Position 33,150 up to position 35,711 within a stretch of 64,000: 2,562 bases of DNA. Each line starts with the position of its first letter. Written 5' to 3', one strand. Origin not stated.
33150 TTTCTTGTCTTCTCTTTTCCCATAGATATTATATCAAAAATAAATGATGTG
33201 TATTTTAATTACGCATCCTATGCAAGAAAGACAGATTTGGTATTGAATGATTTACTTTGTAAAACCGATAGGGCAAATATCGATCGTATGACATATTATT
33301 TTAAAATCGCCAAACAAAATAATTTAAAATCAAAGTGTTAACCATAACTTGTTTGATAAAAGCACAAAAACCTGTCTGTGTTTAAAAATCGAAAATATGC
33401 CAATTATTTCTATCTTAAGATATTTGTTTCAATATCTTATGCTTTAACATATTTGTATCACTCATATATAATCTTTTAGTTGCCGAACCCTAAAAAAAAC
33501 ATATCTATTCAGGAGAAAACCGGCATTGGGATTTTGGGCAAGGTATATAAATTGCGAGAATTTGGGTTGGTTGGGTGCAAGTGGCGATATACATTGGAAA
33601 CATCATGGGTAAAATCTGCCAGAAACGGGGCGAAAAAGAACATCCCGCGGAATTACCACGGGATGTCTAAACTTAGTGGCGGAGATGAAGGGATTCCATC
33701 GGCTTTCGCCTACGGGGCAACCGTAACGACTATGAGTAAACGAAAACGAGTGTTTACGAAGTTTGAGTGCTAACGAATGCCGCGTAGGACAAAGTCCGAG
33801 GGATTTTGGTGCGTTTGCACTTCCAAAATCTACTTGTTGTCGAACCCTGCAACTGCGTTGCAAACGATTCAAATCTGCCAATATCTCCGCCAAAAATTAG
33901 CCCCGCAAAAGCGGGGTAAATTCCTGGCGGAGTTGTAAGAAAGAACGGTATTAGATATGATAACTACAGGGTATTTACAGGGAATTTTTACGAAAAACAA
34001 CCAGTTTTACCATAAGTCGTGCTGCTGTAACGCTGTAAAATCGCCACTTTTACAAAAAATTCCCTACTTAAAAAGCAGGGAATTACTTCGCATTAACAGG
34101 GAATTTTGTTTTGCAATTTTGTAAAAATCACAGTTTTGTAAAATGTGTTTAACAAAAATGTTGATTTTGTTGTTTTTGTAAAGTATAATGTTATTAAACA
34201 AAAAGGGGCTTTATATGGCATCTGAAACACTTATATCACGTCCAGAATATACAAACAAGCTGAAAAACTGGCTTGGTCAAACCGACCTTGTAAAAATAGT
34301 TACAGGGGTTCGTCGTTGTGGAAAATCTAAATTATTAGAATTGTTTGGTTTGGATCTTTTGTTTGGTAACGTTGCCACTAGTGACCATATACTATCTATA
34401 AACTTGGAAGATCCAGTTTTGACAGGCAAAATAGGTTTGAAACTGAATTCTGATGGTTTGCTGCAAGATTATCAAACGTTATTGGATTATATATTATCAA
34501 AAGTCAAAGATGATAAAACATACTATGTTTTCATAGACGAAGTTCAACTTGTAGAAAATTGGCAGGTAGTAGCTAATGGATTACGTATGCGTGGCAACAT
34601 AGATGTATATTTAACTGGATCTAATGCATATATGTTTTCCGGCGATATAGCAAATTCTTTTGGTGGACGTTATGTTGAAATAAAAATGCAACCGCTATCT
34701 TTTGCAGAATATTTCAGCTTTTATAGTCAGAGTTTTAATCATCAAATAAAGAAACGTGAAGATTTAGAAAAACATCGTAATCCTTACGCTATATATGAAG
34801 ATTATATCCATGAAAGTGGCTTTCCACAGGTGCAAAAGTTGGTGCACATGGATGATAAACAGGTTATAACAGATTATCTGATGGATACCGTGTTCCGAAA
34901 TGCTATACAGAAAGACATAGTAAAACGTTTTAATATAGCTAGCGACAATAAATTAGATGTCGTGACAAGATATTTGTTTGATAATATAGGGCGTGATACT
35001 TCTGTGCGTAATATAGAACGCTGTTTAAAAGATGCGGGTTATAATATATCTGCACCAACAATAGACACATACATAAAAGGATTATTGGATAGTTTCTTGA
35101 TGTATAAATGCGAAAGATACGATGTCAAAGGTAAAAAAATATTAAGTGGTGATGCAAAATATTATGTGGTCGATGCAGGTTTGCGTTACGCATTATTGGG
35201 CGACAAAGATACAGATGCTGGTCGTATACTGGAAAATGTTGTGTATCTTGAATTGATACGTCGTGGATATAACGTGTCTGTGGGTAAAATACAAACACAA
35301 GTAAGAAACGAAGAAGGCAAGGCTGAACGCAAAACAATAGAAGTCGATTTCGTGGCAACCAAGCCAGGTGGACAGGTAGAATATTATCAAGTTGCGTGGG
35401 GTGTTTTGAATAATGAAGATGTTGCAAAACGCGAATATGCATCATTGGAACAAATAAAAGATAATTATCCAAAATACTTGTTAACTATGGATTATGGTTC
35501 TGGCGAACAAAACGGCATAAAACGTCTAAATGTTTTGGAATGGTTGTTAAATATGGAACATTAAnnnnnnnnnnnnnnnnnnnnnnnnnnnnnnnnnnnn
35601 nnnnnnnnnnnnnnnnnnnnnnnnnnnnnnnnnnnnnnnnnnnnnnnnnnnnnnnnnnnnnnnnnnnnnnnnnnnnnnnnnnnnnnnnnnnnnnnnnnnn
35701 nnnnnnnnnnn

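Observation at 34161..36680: Self-contained two-gene operon, AAA(DUF4143) ATPase plus trypsin-like serine protease, in a mobile island: candidate uncharacterised defense or abortive-infection module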

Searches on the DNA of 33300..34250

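Call 48: search_rna_families(source=window, start=33300, end=34250, threshold=evalue, max_evalue=1)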
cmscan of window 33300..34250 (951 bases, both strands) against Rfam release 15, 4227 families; matches with E-value up to 1: 2.
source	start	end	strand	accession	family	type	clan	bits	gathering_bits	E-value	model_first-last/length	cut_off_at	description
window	34050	34132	-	RF01485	rli61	Cis-reg;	-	22.3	50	0.22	1-106/106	no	Listeria sRNA rli61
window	34123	34169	+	RF00650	mir-153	Gene; miRNA;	-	22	54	0.24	1-73/73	no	mir-153 microRNA precursor family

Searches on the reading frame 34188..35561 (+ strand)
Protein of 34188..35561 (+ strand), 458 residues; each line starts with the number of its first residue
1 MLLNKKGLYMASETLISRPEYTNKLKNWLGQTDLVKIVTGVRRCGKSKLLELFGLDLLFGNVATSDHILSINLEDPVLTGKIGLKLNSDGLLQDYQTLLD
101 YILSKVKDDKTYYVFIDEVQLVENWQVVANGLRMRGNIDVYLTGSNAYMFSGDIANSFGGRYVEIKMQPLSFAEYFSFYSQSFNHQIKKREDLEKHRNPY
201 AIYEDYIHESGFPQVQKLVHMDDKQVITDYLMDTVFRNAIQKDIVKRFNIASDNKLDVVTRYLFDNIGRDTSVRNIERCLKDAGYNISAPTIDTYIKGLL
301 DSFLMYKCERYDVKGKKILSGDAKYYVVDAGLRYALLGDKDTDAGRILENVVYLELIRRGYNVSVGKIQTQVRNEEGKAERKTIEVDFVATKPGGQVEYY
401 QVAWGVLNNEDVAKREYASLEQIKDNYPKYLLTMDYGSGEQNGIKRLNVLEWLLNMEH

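Call 3: search_protein_families(library=pfam, proteins=[window:34188-35561:+], max_evalue=0.01)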
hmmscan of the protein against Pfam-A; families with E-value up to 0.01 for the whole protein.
window:34188-35561:+ (458 aa): 2 families
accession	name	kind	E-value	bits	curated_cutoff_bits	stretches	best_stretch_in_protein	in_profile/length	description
PF13173.12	AAA_14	-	2.2e-29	102.5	27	1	35-175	4-128/129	AAA domain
PF13635.12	DUF4143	-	1.1e-18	67.9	28.1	1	241-404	1-159/160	Domain of unknown function (DUF4143)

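Call 4: search_protein_families(library=padloc, proteins=[window:34188-35561:+], max_evalue=0.01)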
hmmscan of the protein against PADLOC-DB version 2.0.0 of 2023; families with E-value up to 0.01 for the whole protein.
window:34188-35561:+ (458 aa): 7 families
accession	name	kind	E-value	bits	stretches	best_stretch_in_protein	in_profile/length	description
PDLC04787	PDC-S01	-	2.9e-126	419.7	1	10-455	6-408/412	-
PDLC04789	PDC-S01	-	2.7e-23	80.6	1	21-405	6-341/375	-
PDLC04790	PDC-S01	-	5.9e-22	76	1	114-426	82-385/422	-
PDLC04791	PDC-S01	-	1.1e-17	61.8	2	21-183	7-158/395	-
PDLC04786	PDC-S01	-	1.1e-12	45.5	1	22-362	8-356/439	-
PDLC04792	PDC-S01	-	3.4e-09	33.8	1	21-223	6-208/452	-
PDLC04788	PDC-S01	-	1.7e-08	31.8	1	22-338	7-312/448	-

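Call 6: search_protein_families(library=ncbifam, proteins=[window:34188-35561:+], max_evalue=0.01)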
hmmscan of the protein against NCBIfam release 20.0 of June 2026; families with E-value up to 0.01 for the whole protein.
window:34188-35561:+ (458 aa): 0 families

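Call 12: find_homologous_proteins(query=window:34188-35561:+, max_evalue=1e-20)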
Query window:34188-35561:+ (458 aa): 7984 proteins with E <= 1e-20 among 8000 candidates; the best 120 are listed.
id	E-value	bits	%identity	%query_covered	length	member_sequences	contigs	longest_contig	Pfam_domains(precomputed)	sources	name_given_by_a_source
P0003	0.0e+0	1008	100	98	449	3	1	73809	PF13173.13,PF13635.13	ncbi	-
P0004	3.2e-284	961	95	98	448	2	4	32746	PF13173.13,PF13635.13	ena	-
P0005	1.2e-247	840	82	98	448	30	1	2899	PF13173.13,PF13635.13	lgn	-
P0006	1.3e-247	840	83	98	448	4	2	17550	PF13173.13,PF13635.13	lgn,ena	-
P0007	1.7e-245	833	82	98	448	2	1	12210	PF13173.13,PF13635.13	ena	-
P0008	9.4e-233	791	78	98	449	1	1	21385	PF13173.13,PF13635.13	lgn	-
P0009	2.8e-222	757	77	98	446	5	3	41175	PF13173.13,PF13635.13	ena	-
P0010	5.7e-221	752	76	98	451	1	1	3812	PF13173.13,PF13635.13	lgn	-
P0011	6.3e-220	749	75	98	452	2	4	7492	PF13173.13,PF13635.13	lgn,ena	-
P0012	1.4e-193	662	66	98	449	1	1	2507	PF13173.13,PF13635.13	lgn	-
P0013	2.1e-191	655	67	98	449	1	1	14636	PF13173.13,PF13635.13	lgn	-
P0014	1.9e-186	638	66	97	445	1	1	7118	PF13173.13,PF13635.13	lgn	-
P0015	1.1e-185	636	64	97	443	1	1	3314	PF13173.13,PF13635.13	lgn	-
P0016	3.9e-185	634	64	98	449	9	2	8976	PF13173.13,PF13635.13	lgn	-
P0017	9.6e-184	630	63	98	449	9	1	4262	PF13173.13,PF13635.13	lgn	-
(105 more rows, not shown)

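Call 13: find_encoding_contigs(protein=P0004, flank=6000, max_places=4)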
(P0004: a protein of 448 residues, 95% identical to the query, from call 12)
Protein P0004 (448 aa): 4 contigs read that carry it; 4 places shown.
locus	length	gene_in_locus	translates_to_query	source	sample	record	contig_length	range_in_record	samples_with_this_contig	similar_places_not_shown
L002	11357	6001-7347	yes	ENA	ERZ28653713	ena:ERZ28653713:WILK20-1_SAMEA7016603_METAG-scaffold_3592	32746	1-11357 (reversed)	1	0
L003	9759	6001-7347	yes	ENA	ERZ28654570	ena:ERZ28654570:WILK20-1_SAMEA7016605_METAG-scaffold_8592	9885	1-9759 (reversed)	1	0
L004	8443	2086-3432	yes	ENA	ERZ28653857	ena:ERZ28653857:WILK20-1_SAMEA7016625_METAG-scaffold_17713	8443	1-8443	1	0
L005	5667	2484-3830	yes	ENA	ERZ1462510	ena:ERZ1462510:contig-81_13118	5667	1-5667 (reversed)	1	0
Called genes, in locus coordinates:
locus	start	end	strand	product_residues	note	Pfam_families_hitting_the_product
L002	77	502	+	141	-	-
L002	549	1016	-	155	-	PF01668:SmpB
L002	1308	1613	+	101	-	-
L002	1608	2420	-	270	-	PF01026:TatD_DNase, PF04909:Amidohydro_2 (faint)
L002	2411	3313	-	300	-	PF13177:DNA_pol3_delta2, PF00004:AAA, PF13173:AAA_14 (weak)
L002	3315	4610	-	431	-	PF00768:Peptidase_S11, PF13354:Beta-lactamase2 (weak), PF07943:PBP5_C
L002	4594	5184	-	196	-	-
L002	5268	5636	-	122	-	-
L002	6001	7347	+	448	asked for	PF13173:AAA_14, PF13635:DUF4143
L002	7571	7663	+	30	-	-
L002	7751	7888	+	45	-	-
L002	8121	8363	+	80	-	-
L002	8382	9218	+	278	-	-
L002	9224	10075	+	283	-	PF09479:Flg_new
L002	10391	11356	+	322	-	?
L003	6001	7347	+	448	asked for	PF13173:AAA_14, PF13635:DUF4143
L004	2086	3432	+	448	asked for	PF13173:AAA_14, PF13635:DUF4143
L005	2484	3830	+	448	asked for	PF13173:AAA_14, PF13635:DUF4143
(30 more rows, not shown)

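Call 14: find_encoding_contigs(protein=P0006, flank=6000, max_places=3)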
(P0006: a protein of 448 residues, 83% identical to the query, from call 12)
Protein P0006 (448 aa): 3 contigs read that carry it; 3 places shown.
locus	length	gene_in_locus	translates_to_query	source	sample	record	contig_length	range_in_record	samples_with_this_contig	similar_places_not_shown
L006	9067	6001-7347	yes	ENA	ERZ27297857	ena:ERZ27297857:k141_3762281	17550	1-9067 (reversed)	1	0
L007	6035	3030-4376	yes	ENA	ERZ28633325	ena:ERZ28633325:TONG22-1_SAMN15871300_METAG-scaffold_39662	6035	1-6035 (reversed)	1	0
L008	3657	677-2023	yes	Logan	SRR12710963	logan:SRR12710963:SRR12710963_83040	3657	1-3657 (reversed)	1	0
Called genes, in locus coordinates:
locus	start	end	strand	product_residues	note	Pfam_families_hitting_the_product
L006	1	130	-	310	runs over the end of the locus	-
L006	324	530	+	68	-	PF12728:HTH_17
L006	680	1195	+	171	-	-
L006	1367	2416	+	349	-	PF00589:Phage_integrase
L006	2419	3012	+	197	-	PF00239:Resolvase, PF02796:HTH_7 (faint)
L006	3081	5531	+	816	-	-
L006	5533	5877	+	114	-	-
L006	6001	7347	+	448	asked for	PF13173:AAA_14, PF13635:DUF4143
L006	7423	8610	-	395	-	PF13356:Arm-DNA-bind_3, PF00589:Phage_integrase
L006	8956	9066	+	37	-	?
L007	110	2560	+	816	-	-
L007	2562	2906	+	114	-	-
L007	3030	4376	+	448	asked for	PF13173:AAA_14, PF13635:DUF4143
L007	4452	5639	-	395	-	PF13356:Arm-DNA-bind_3, PF00589:Phage_integrase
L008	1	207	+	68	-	?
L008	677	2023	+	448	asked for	PF13173:AAA_14, PF13635:DUF4143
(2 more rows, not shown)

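Call 15: find_encoding_contigs(protein=P0009, flank=6000, max_places=3)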
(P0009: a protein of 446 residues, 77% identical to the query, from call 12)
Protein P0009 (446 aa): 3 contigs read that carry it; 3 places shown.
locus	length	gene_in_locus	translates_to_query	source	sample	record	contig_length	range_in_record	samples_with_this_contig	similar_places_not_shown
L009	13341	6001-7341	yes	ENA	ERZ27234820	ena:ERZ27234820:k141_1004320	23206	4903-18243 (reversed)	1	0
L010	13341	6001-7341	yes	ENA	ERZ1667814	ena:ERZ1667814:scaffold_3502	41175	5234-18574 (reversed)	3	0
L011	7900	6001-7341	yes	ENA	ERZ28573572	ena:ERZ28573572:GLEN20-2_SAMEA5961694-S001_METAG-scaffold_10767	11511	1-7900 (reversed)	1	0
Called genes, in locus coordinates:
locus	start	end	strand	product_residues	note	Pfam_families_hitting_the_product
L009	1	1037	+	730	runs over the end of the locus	PF09250:Prim-Pol, PF08707:PriCT_2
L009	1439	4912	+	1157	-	PF03797:Autotransporter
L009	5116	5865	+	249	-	-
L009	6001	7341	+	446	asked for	PF13173:AAA_14, PF13635:DUF4143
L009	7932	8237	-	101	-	PF02575:YbaB_DNA_bd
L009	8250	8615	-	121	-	-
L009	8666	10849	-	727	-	PF01138:RNase_PH, PF03725:RNase_PH_C, PF03726:PNPase, PF01138:RNase_PH, PF00013:KH_1, PF00575:S1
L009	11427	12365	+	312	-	-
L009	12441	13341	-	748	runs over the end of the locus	PF00521:DNA_topoisoIV, PF03989:DNA_gyraseA_C (faint)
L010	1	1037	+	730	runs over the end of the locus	PF09250:Prim-Pol, PF08707:PriCT_2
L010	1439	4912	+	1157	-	PF03797:Autotransporter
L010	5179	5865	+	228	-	-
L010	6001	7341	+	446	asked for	PF13173:AAA_14, PF13635:DUF4143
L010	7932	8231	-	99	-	PF02575:YbaB_DNA_bd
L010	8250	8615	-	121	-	-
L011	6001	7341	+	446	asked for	PF13173:AAA_14, PF13635:DUF4143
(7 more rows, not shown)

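Call 41: search_solved_structures(query=window:34215-35561:+, max_evalue=0.01)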
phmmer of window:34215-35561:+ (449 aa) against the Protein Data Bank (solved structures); distinct sequences matched with E-value up to 0.01: 0.

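Call 69: search_protein_families(library=phrogs, proteins=[window:34215-35561:+], max_evalue=0.001)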
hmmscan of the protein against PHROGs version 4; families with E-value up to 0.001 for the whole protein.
window:34215-35561:+ (449 aa): 0 families

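Call 73: find_encoding_contigs(protein=P0008, flank=4000, max_places=2)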
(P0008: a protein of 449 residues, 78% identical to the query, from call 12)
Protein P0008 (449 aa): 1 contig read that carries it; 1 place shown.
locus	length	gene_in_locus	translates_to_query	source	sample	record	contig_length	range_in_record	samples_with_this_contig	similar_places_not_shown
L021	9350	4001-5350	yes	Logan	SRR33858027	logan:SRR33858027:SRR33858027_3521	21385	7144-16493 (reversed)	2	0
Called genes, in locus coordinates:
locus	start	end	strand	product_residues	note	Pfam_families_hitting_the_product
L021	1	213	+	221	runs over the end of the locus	PF02129:Peptidase_S15, PF00561:Abhydrolase_1 (weak), PF12146:Hydrolase_4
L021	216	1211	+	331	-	PF01078:Mg_chelatase (faint), PF05496:RuvB_N, PF13401:AAA_22 (faint), PF00004:AAA, PF07728:AAA_5, PF13173:AAA_14 (weak), PF17864:AAA_lid_4, PF05491:WHD_RuvB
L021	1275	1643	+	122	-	PF13279:4HBT_2, PF03061:4HBT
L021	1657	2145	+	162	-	PF01618:MotA_ExbB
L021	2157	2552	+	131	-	PF02472:ExbD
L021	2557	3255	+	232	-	-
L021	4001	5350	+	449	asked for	PF13173:AAA_14, PF13635:DUF4143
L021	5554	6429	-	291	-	PF00535:Glycos_transf_2, PF10111:Glyco_tranf_2_2, PF13641:Glyco_tranf_2_3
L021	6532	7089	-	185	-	-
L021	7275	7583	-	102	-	PF07693:KAP_NTPase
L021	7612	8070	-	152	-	-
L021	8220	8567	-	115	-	PF01192:RNA_pol_Rpb6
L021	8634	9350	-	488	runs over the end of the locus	PF01336:tRNA_anti-codon, PF00152:tRNA-synt_2, PF01409:tRNA-synt_2d (faint)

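Call 74: find_encoding_contigs(protein=P0013, flank=4000, max_places=2)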
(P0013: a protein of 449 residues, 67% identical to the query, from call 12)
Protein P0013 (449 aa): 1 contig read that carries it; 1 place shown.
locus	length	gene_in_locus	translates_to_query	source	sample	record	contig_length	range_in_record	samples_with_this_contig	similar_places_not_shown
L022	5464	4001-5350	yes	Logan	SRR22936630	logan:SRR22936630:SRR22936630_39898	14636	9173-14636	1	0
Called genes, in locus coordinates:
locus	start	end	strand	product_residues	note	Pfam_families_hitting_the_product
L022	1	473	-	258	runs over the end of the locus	-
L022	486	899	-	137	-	-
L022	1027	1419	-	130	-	-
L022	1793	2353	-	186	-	PF19808:DUF6291 (weak)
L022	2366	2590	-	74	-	-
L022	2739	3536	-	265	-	-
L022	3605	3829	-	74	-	-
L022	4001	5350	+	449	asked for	PF13173:AAA_14, PF13635:DUF4143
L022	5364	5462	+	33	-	?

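Call 97: search_protein_families(library=padloc, proteins=[L023:7347-8780:-, L023:12256-13284:-], max_evalue=0.00001)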
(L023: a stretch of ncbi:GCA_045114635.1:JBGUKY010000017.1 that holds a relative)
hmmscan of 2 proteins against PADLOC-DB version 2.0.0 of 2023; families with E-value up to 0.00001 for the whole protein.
L023:7347-8780:- (477 aa): 69 families (the best 25 are shown)
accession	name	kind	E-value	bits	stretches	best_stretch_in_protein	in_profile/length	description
PDLC00289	PtuA1|PtuA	-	1.2e-38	131.2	1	2-408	3-367/404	AAA ATPase domain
PDLC02981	AriAB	-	1.9e-24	84.3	2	219-348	265-395/694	-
PDLC00265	PtuA1|PtuA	-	2.5e-24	84.3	2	111-402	153-441/479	AAA ATPase domain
PDLC04164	AriA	-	1.7e-22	78.3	1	100-334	17-240/253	-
PDLC02979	AriA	-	1.2e-19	69.4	1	2-330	3-373/373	-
PDLC02980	AriA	-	3.9e-19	67.7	1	33-330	4-303/304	-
PDLC00266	PtuA1|PtuA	-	2.7e-18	64.5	1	224-346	281-396/483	AAA ATPase domain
PDLC00305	PtuA1|PtuA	-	4.7e-18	63.7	1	3-361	4-317/392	AAA ATPase domain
PDLC00295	PtuA1|PtuA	-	5.8e-18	63.2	2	214-359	217-362/451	AAA ATPase domain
PDLC00271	PtuA1|PtuA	-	1.4e-17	62.4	2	1-265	2-254/421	AAA ATPase domain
PDLC00274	PtuA1|PtuA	-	5.3e-17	60.2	1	216-330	242-349/438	AAA ATPase domain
PDLC00273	PtuA1|PtuA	-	1.2e-16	58.7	1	31-337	5-276/375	AAA ATPase domain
PDLC00281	PtuA1|PtuA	-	7.9e-15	52.9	1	2-331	6-334/448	AAA ATPase domain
PDLC00293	PtuA1|PtuA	-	1.2e-14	52.2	1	243-364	301-420/527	AAA ATPase domain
PDLC00304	PtuA1|PtuA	-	1.4e-14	52.1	2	17-139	28-153/444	AAA ATPase domain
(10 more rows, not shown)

L023:12256-13284:- (342 aa): 69 families (the best 25 are shown)
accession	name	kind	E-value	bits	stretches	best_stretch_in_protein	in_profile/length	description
PDLC01136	RT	-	6.6e-39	131.9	1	8-263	3-257/263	RT (reverse transcriptase)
PDLC03754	RT_UG17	-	1.5e-26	91.2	1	5-287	5-293/429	DRT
PDLC02063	Cas1_IIIb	-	7.9e-26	88.7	1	42-271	44-275/617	-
PDLC03756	RT_UG19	-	9.3e-22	75.8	1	122-236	140-259/562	DRT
PDLC03779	RT_UG4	-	1.8e-21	74.5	1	111-310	97-301/307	DRT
PDLC03764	RT_UG26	-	6.8e-20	69.2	1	5-283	11-291/398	DRT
PDLC03768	Drt3a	-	5.4e-19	66.9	1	128-282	134-271/411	DRT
PDLC03755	RT_UG18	-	5.6e-19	66.8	1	36-264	28-261/295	DRT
PDLC03775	RT_UG36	-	2.3e-18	64.4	1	113-249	125-265/557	DRT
PDLC02941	RT_II-A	-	4.3e-17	60.2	1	90-294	72-267/309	-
PDLC03759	RT_UG21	-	1.9e-16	57.9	1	125-251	138-265/503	DRT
PDLC03783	Drt8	-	1.3e-15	55.8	1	125-255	132-263/493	DRT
PDLC02939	RT_II-A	-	1.9e-15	55.1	1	117-239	82-206/304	-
PDLC03773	RT_UG34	-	2.3e-14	51.2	1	178-255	215-291/512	DRT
PDLC03758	RT_UG20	-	3.2e-14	50.9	1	119-254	135-271/511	DRT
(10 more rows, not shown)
